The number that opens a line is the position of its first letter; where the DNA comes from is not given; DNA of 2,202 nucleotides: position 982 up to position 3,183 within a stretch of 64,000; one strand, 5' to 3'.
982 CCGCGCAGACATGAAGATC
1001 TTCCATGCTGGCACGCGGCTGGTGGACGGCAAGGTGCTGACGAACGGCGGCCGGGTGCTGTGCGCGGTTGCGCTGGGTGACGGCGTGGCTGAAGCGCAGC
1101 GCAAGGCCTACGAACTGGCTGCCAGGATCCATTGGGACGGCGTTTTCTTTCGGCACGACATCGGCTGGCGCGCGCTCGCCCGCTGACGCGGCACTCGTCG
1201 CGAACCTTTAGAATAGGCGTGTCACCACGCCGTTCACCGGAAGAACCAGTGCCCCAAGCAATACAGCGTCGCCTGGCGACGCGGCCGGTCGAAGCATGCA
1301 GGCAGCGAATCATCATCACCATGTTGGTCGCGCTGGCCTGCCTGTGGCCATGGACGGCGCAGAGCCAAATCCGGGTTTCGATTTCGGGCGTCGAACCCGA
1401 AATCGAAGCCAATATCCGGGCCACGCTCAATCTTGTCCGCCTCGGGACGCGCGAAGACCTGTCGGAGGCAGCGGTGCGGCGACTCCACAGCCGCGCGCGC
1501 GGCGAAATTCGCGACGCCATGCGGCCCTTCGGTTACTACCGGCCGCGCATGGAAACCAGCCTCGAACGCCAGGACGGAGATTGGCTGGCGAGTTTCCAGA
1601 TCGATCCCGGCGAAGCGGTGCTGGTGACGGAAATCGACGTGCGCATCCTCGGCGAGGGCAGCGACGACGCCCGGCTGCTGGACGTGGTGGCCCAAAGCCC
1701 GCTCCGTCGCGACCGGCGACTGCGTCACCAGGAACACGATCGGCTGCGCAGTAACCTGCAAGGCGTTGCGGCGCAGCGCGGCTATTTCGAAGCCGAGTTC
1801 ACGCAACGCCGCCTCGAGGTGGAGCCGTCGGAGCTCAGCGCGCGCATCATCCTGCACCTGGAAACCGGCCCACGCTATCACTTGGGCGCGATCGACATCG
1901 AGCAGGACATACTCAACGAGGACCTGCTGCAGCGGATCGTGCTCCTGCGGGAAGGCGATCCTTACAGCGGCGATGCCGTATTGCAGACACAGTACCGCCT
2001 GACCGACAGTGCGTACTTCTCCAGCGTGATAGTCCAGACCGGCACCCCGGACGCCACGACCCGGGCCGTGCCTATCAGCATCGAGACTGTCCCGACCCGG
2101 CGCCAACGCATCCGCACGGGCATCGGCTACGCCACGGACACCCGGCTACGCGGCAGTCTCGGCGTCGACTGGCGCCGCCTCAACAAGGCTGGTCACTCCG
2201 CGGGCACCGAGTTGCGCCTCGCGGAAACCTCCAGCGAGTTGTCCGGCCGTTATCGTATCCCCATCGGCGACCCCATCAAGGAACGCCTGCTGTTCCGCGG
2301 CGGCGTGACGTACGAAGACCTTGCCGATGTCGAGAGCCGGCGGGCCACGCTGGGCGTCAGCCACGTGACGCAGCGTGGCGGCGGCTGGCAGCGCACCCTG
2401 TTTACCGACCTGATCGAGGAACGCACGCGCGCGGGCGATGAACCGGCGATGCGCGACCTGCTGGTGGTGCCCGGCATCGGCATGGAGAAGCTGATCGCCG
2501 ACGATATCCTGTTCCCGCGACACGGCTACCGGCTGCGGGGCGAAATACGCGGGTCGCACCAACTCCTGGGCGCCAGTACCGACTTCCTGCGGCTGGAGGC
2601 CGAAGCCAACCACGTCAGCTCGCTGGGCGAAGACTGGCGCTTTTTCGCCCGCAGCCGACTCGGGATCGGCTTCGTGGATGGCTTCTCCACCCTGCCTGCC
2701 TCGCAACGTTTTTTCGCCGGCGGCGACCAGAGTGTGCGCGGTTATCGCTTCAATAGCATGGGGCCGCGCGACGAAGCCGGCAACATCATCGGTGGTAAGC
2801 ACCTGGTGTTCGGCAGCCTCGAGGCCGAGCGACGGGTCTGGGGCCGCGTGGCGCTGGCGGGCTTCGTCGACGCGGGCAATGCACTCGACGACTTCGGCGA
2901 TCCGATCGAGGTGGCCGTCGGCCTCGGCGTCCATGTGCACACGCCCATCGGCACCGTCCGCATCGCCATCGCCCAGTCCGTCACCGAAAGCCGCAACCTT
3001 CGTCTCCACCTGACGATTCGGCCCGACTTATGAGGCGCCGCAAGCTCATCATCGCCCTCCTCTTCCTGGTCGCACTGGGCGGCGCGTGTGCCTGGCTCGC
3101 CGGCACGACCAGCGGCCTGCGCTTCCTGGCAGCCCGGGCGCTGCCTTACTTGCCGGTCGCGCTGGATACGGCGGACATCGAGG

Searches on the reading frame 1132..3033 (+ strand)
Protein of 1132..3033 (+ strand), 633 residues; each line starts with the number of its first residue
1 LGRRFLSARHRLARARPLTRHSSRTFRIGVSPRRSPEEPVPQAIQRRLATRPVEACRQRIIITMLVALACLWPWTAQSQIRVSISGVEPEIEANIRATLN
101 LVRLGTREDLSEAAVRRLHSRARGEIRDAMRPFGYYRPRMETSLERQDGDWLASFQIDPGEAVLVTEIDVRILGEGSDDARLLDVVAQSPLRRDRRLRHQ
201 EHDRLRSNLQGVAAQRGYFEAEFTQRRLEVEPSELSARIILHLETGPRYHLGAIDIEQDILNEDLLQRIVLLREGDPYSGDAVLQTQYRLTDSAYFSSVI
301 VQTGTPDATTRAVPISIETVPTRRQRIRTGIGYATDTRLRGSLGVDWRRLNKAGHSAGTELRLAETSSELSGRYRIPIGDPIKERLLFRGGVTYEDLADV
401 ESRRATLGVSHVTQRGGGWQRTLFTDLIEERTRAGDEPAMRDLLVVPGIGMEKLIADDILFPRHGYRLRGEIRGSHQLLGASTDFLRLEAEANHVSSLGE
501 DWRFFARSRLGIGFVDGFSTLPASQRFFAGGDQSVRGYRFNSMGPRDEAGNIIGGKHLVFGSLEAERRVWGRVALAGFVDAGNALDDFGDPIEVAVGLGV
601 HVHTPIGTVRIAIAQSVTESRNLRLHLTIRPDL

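Call 8: search_protein_families(library=pfam, proteins=[window:1132-3033:+], max_evalue=0.01)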
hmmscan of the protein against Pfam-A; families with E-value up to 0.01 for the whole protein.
window:1132-3033:+ (633 aa): 3 families
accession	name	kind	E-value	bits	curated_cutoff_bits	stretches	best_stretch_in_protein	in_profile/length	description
PF01103.29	Omp85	-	2.2e-28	100.2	24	1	456-621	126-310/325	Omp85 superfamily domain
PF17243.7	POTRA_TamA_1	-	1.9e-20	73.2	26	1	82-159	2-74/74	POTRA domain TamA domain 1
PF07244.20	POTRA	-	7.8e-08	33.4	21.3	1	249-317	1-74/79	Surface antigen variable number repeat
